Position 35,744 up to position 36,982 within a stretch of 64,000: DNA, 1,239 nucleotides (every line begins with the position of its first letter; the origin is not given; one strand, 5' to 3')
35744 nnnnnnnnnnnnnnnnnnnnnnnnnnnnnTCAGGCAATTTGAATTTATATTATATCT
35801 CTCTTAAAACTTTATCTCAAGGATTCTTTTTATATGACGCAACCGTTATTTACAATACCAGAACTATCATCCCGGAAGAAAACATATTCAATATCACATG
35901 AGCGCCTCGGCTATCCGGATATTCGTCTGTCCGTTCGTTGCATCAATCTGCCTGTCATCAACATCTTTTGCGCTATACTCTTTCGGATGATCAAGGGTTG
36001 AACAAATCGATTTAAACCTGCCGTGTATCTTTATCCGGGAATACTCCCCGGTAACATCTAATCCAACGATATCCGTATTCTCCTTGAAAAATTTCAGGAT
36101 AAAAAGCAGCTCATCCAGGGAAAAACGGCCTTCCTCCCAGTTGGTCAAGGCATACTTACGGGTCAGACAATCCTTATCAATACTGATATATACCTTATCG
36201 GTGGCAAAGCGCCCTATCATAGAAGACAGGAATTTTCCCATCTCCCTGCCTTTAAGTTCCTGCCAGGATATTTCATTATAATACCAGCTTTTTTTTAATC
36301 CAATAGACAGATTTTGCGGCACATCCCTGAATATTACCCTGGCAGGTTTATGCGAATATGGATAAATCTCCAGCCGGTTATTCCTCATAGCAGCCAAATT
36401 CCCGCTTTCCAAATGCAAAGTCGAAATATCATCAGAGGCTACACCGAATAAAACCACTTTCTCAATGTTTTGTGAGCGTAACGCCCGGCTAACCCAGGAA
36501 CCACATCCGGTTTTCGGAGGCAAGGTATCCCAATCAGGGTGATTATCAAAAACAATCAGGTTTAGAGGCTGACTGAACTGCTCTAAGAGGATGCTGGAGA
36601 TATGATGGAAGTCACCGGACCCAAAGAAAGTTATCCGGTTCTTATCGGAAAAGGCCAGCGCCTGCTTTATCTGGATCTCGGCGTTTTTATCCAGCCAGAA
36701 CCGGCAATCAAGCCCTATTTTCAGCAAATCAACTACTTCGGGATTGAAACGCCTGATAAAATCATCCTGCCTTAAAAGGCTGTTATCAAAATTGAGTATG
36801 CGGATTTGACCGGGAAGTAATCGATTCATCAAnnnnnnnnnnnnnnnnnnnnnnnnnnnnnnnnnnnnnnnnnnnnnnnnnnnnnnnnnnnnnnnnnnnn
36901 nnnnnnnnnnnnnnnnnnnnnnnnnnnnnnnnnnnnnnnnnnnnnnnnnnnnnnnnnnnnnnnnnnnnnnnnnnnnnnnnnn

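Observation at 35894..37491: Arginase-fold protein with shifted metal-binding motifs plus a Cys-cluster HAD phosphatase at the head of the KS operon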

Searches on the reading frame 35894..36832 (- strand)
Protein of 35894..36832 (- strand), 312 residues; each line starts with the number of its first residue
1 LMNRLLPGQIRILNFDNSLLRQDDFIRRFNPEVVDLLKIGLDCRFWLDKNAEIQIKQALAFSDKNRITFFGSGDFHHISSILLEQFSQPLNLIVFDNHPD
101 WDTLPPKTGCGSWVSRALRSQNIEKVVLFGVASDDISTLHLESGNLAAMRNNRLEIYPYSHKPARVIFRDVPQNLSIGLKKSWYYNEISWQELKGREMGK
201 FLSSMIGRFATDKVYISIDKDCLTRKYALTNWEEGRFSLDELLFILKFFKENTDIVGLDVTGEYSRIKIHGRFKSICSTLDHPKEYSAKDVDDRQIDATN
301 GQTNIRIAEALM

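Call 3: search_protein_families(library=pfam, proteins=[window:35894-36832:-], max_evalue=1)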
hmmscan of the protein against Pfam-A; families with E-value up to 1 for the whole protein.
window:35894-36832:- (312 aa): 1 family
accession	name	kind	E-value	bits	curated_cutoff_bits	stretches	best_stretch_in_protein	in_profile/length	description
PF00491.26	Arginase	-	6.8e-09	36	22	2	188-261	177-253/280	Arginase family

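Call 4: search_protein_families(library=ncbifam, proteins=[window:35894-36832:-], max_evalue=1)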
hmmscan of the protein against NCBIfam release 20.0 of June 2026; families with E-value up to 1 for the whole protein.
window:35894-36832:- (312 aa): 3 families
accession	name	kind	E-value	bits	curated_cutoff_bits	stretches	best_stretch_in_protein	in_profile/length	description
NF002564.0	PRK02190.1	subfamily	2.6e-05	23.5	302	1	31-124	83-178/307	agmatinase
TIGR01230.1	agmatinase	equivalog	0.0047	16.6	174.3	1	193-260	180-248/275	agmatinase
NF005367.0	PRK06895.1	equivalog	0.051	13.4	265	0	162-190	110-138/190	anthranilate synthase component II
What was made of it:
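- On Agmatinase (SpeB) / arginase proper: TIGR01230 16.6 bits against 174.3; NF002564 23.5 bits against 302 (call 4).
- Closest known: Agmatinase / arginase / guanidinase group of the ureohydrolase superfamily. Different: The equivalog models fail by a wide margin (call 4).
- Checked: Blocks 1 and 2 lie inside the agmatinase-model match at residues 31-124 (call 4). The Pfam and TIGR profile matches run through the region without any extra length (calls 3, 4).
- The agmatinase equivalog models score about a tenth of their cut-offs (call 4). The agmatinase equivalog scores are far below their cut-offs (call 4).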

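Call 7: search_solved_structures(query=window:35894-36829:-, max_evalue=10, show_alignments=3)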
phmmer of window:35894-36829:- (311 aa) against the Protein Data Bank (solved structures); distinct sequences matched with E-value up to 10: 2.
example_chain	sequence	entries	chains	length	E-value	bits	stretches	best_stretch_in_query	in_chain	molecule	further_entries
6vsu_A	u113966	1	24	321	0.49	12.9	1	211-260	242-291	Arginase 1, mitochondrial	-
5vmm_H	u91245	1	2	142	0.97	11.9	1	152-188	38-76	Iron-regulated cell wall-anchored protein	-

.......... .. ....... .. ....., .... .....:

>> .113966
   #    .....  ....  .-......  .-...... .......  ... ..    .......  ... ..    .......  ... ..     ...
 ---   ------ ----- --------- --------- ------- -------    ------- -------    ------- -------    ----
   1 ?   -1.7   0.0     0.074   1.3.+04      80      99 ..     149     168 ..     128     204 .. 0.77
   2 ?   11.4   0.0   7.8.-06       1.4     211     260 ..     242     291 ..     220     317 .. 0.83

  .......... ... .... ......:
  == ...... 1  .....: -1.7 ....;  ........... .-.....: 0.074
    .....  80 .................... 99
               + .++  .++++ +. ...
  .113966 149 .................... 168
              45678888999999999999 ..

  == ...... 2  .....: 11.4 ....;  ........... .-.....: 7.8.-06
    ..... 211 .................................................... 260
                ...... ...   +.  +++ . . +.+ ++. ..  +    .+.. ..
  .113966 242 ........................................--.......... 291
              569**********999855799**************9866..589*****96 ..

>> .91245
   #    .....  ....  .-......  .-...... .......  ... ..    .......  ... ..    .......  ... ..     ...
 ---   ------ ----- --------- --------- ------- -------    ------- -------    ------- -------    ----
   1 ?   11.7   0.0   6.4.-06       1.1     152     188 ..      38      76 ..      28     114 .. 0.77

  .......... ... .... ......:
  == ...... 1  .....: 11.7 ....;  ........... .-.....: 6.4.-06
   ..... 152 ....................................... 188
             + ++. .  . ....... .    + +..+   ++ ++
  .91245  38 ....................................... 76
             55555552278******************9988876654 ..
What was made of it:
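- Tried and rejected: Direct PDB sequence search with the single protein gave only E 0.49 (call 7).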

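Call 8: find_homologous_proteins(query=window:35897-36829:-)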
Query window:35897-36829:- (311 aa): 1226 proteins with E <= 0.001 among 2712 candidates; the best 120 are listed.
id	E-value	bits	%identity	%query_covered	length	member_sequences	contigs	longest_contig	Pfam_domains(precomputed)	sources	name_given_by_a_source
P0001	3.0e-209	712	100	100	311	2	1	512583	PF00491.27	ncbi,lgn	-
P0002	1.1e-160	552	77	100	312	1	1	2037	PF00491.27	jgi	jgi:arginase family enzyme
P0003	1.3e-119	417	58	99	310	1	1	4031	PF00491.27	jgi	jgi:arginase family enzyme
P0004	2.6e-116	406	57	99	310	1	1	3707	PF00491.27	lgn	-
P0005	9.8e-116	404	57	99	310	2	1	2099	PF00491.27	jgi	-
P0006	7.3e-115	402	56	99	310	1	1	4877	PF00491.27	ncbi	-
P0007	9.7e-115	401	56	99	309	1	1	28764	PF00491.27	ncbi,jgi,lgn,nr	ncbi:MAG: arginase family protein [Candidatus Omnitrophica bacterium]|jgi:arginase family enzyme|nr:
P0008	6.6e-112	392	55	99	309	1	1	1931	PF00491.27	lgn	-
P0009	2.3e-111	390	54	98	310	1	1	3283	-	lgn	-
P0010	5.4e-111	389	54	99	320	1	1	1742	PF00491.27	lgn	-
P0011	2.4e-110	387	52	99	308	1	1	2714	PF00491.27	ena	-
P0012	3.9e-110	386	54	99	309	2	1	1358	PF00491.27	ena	-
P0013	5.3e-110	386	54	99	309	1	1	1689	PF00491.27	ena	-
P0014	6.6e-110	385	55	99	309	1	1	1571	PF00491.27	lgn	-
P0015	4.7e-109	382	52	99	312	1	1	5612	PF00491.27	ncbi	-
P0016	2.1e-108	380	53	97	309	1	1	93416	PF00491.27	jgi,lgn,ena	-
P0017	2.3e-108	380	55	99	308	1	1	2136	PF00491.27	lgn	-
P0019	2.4e-108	380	53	99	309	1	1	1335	PF00491.27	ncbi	-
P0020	3.4e-108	380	53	99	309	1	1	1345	PF00491.27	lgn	-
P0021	8.0e-108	378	54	99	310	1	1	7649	PF00491.27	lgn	-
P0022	1.3e-107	378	55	97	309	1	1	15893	PF00491.27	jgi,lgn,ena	-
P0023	1.4e-107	378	55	97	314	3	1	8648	PF00491.27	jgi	-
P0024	2.6e-107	377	51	99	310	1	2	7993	PF00491.27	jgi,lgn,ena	jgi:arginase family enzyme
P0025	2.7e-107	377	53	99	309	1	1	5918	PF00491.27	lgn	-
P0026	3.3e-107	376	54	99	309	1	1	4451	PF00491.27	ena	-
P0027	3.4e-107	376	52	99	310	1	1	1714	PF00491.27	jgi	-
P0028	3.8e-107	376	51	99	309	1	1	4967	PF00491.27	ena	-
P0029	4.0e-107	376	54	99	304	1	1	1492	PF00491.27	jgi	jgi:arginase family enzyme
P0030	5.2e-107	376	51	99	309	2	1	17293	PF00491.27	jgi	-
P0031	8.0e-107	375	55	99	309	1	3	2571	PF00491.27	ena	-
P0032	8.4e-107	375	52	99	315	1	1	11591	PF00491.27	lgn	-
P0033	9.5e-107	375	52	99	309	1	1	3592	PF00491.27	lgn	-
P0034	1.2e-106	375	54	99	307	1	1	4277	PF00491.27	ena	-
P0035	1.8e-106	374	52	99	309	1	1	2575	PF00491.27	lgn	-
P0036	2.1e-106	374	51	99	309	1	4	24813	PF00491.27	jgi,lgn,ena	jgi:arginase family enzyme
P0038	3.8e-106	373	53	99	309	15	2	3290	PF00491.27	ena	-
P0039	3.9e-106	373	53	99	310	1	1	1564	PF00491.27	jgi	-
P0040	4.6e-106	373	52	99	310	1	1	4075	PF00491.27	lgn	-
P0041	9.1e-106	372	53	97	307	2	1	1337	PF00491.27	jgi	-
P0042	9.2e-106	372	52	99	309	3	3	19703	PF00491.27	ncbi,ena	-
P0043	1.0e-105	372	52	99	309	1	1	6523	PF00491.27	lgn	-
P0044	1.0e-105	372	51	99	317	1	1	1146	PF00491.27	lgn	-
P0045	1.1e-105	371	53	99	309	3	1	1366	PF00491.27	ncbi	-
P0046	1.3e-105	371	52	99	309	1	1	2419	PF00491.27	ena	-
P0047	1.5e-105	371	51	99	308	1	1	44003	PF00491.27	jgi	jgi:hypothetical protein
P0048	1.6e-105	371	51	99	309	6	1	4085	PF00491.27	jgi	-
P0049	1.7e-105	371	51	99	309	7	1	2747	PF00491.27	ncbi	-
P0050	1.8e-105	371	52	99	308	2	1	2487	PF00491.27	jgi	jgi:arginase family enzyme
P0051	1.8e-105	371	52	95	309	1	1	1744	PF00491.27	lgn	-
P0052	3.0e-105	370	52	99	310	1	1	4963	PF00491.27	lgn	-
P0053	3.0e-105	370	52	99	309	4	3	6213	PF00491.27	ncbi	-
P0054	3.2e-105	370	51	99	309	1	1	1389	PF00491.27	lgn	-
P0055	6.1e-105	369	50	99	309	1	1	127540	PF00491.27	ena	-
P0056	6.3e-105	369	52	99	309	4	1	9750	PF00491.27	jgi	-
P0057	9.2e-105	368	52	97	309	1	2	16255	PF00491.27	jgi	jgi:hypothetical protein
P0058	9.7e-105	368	53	99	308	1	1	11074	PF00491.27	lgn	-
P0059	9.9e-105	368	52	99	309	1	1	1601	PF00491.27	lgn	-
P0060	1.0e-104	368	52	99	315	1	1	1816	PF00491.27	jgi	-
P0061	1.0e-104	368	52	99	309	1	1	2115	PF00491.27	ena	-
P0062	1.4e-104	368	51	99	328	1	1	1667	PF00491.27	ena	-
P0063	1.6e-104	368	50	99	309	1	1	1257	PF00491.27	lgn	-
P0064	1.8e-104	367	52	99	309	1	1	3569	PF00491.27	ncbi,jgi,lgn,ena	ncbi:MAG: arginase family protein [Pseudomonadota bacterium]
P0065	1.9e-104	367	52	99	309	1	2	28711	PF00491.27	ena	-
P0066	2.1e-104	367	53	95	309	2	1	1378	PF00491.27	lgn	-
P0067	2.3e-104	367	53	96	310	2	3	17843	PF00491.27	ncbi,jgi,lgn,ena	-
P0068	2.8e-104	367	53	99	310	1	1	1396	PF00491.27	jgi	jgi:hypothetical protein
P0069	3.0e-104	367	52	99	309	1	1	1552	PF00491.27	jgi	-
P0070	3.0e-104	367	52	99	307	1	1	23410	PF00491.27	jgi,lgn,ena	jgi:arginase family enzyme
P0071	4.0e-104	366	51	99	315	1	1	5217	PF00491.27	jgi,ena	-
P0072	4.1e-104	366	51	99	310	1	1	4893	PF00491.27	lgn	-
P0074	4.6e-104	366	51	99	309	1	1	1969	PF00491.27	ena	-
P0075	5.9e-104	366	50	99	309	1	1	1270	PF00491.27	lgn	-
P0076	6.4e-104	366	51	99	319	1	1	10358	PF00491.27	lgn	-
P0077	6.5e-104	366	51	99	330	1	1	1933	PF00491.27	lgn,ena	-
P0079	7.5e-104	365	49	99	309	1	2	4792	PF00491.27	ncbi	-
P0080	7.7e-104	365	50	99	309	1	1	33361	PF00491.27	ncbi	-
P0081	9.1e-104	365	50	97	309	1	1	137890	PF00491.27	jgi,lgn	jgi:arginase family enzyme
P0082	9.6e-104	365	52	99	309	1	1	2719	PF00491.27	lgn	-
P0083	1.0e-103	365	54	99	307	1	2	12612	PF00491.27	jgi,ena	-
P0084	1.1e-103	365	50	99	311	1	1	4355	PF00491.27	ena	-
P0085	1.1e-103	365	50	99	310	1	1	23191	PF00491.27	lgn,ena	-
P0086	1.6e-103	364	50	99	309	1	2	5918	PF00491.27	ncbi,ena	-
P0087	1.7e-103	364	51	99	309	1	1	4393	PF00491.27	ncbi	-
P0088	1.7e-103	364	54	99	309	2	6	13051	PF00491.27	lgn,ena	-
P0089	2.0e-103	364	52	99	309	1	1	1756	PF00491.27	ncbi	-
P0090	2.0e-103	364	53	99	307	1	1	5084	PF00491.27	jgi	jgi:arginase family enzyme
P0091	2.3e-103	364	52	99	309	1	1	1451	PF00491.27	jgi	jgi:arginase family enzyme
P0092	2.3e-103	364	53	98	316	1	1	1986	PF00491.27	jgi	jgi:hypothetical protein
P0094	2.6e-103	364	52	98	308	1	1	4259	PF00491.27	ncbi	-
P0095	2.7e-103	364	52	98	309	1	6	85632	PF00491.27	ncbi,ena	-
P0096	4.6e-103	363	52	99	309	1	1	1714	PF00491.27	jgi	-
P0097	5.1e-103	363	51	99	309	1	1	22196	PF00491.27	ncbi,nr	ncbi:MAG: hypothetical protein NTW13_05830 [Candidatus Omnitrophica bacterium]|nr:hypothetical prote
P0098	5.3e-103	363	51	99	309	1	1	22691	PF00491.27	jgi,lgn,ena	-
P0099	9.7e-103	362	51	99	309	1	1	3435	PF00491.27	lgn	-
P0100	1.3e-102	361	52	99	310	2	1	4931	PF00491.27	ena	-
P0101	1.8e-102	361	50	99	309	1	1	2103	PF00491.27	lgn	-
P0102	1.8e-102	361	50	99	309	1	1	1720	PF00491.27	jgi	-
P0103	2.0e-102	361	49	99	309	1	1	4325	PF00491.27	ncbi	-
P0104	2.8e-102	360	53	97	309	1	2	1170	PF00491.27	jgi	jgi:arginase family enzyme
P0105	3.0e-102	360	50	99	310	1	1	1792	PF00491.27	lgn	-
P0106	3.4e-102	360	52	99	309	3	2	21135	PF00491.27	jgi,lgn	-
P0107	4.1e-102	360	49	99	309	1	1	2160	PF00491.27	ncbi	-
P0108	4.1e-102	360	50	97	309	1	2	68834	PF00491.27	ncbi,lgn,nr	ncbi:MAG: hypothetical protein PHC54_06130 [Candidatus Omnitrophica bacterium]|nr:hypothetical prote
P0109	4.4e-102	360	49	99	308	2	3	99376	PF00491.27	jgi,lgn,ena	jgi:arginase family enzyme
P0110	4.8e-102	359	50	99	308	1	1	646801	PF00491.27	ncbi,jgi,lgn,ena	ncbi:MAG: arginase family protein [Candidatus Omnitrophota bacterium]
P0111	5.5e-102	359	51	99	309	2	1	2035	PF00491.27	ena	-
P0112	5.7e-102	359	51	99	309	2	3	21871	PF00491.27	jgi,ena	jgi:hypothetical protein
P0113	6.4e-102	359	50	98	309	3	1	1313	PF00491.27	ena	-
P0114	7.1e-102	359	50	99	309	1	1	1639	PF00491.27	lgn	-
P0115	7.4e-102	359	50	99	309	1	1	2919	PF00491.27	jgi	jgi:arginase family enzyme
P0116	8.1e-102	359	49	98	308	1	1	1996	PF00491.27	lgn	-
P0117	8.3e-102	359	50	99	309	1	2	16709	PF00491.27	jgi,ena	-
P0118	8.5e-102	359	51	99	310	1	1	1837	PF00491.27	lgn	-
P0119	9.2e-102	359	51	98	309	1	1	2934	PF00491.27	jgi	jgi:arginase family enzyme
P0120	1.5e-101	358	50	97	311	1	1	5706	PF00491.27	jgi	-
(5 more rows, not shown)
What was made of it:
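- On Ureohydrolase / arginase superfamily (PF00491): Most homologues also carry a precomputed PF00491 hit (call 8).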

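Call 10: find_encoding_contigs(protein=P0110, flank=8000, max_places=2)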
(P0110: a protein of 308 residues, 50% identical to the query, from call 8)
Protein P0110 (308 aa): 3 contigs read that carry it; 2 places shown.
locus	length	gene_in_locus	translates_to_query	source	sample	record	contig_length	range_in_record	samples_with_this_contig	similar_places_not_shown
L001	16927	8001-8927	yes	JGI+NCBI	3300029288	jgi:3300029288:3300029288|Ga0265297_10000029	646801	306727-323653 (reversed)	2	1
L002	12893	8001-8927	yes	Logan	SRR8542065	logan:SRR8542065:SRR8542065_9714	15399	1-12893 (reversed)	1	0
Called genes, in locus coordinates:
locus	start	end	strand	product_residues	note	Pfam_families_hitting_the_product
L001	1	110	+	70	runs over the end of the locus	-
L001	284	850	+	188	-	PF02632:BioY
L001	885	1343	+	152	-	PF00571:CBS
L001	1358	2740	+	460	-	PF02040:ArsB, PF03600:CitMHS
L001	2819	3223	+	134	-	-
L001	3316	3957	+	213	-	PF00702:Hydrolase, PF12710:HAD (weak), PF13419:HAD_2, PF13242:Hydrolase_like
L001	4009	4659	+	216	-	PF03783:CsgG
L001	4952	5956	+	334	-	PF02568:ThiI, PF03054:tRNA_Me_trans (weak), PF18297:NFACT-R_2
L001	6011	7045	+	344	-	PF04055:Radical_SAM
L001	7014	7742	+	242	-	PF06888:Put_Phosphatase, PF12710:HAD (faint)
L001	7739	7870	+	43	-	-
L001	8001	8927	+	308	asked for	PF00491:Arginase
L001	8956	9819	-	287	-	PF12146:Hydrolase_4, PF00561:Abhydrolase_1, PF12697:Abhydrolase_6 (faint)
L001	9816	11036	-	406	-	PF01041:DegT_DnrJ_EryC1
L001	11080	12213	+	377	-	PF04339:FemAB_like, PF13480:Acetyltransf_6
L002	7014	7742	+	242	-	PF06888:Put_Phosphatase, PF12710:HAD (faint)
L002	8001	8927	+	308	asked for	PF00491:Arginase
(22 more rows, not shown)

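Call 11: find_encoding_contigs(protein=P0081, flank=8000, max_places=2)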
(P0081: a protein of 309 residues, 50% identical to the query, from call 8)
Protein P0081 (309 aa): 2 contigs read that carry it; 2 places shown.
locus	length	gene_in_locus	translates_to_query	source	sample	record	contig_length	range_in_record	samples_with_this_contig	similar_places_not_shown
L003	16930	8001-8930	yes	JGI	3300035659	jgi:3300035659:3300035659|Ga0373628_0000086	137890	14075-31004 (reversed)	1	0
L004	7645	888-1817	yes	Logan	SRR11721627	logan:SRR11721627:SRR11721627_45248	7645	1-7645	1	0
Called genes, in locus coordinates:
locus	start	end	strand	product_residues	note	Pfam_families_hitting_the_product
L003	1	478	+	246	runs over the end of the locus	PF03783:CsgG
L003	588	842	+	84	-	PF03144:GTP_EFTU_D2 (weak)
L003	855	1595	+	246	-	PF02535:Zip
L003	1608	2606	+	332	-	PF02568:ThiI, PF18297:NFACT-R_2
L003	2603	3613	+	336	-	PF04055:Radical_SAM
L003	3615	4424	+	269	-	PF02535:Zip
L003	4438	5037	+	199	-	PF00857:Isochorismatase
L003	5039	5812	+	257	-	PF01946:Thi4, PF01494:FAD_binding_3 (weak), PF00890:FAD_binding_2 (weak), PF01266:DAO (weak), PF03486:HI0933_like (weak), PF07992:Pyr_redox_2 (weak), PF12831:FAD_oxidored, PF13450:NAD_binding_8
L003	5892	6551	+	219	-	PF06888:Put_Phosphatase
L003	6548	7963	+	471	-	PF00202:Aminotran_3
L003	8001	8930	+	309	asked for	PF00491:Arginase (faint)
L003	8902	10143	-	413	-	PF01041:DegT_DnrJ_EryC1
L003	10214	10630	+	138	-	PF00892:EamA (weak)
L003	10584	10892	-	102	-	-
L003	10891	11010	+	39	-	PF00892:EamA (weak)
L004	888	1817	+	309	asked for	PF00491:Arginase (faint)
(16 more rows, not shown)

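Call 14: search_solved_structures(query=A1, max_evalue=1, show_alignments=3)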
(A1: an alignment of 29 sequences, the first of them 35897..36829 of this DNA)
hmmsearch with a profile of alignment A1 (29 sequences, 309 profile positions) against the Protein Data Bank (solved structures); distinct sequences matched with E-value up to 1: 8.
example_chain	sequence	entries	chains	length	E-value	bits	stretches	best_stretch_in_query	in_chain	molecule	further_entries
6vsu_A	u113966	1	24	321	0.00017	24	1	207-257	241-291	Arginase 1, mitochondrial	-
3lhl_A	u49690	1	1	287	0.00053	22.4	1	197-258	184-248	Putative agmatinase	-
3m1r_A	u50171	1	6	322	0.087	15.1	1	183-257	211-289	Formimidoylglutamase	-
6vss_A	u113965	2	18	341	0.1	14.9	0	207-257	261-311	Arginase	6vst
7lol_A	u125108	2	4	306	0.46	12.7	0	187-257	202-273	Agmatinase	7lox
7lba_A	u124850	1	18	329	0.54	12.5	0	187-257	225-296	Agmatinase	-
4dz4_A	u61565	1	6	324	0.61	12.3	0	62-113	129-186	Agmatinase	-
9fek_A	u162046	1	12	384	0.85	11.8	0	208-257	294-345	Putative agmatinase 2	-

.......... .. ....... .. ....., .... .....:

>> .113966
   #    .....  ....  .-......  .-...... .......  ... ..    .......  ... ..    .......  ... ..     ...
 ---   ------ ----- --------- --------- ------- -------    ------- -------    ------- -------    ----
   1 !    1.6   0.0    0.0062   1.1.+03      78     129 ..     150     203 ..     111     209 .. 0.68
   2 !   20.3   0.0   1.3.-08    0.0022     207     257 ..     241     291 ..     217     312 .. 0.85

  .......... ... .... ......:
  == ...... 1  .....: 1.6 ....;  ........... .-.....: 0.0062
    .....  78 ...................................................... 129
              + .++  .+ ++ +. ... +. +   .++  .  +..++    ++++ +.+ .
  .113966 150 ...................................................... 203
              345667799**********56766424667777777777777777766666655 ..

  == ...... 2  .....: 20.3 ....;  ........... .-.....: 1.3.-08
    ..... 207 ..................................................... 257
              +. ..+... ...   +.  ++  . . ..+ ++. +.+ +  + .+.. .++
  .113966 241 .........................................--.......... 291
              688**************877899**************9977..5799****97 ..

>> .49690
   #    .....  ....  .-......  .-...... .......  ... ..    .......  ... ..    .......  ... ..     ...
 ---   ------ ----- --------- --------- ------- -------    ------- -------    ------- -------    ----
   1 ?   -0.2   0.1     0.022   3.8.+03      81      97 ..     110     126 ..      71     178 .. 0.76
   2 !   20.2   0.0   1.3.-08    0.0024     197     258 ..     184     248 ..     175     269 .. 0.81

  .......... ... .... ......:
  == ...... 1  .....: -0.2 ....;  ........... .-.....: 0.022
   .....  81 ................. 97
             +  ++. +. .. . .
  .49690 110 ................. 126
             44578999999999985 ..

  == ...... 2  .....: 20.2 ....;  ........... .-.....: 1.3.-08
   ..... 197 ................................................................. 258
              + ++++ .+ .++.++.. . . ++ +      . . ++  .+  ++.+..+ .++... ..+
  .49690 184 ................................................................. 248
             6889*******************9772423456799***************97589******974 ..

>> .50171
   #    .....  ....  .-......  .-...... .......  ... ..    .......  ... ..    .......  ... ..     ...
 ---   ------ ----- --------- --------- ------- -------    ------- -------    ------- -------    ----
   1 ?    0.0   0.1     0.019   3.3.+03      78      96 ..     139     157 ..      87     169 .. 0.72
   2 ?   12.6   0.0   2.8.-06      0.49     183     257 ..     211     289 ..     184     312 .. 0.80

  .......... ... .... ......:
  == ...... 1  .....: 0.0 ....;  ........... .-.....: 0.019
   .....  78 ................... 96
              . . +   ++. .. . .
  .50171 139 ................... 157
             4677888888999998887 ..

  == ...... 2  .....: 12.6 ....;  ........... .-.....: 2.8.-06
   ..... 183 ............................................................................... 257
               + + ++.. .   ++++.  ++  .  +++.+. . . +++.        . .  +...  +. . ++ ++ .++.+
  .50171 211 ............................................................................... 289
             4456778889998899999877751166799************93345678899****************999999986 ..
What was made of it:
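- Checked: Blocks 2 and 3 align in register with DAHPD and SIDVDCL of Arabidopsis arginase (call 14).
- Tried and rejected: The family profile was needed (call 14).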
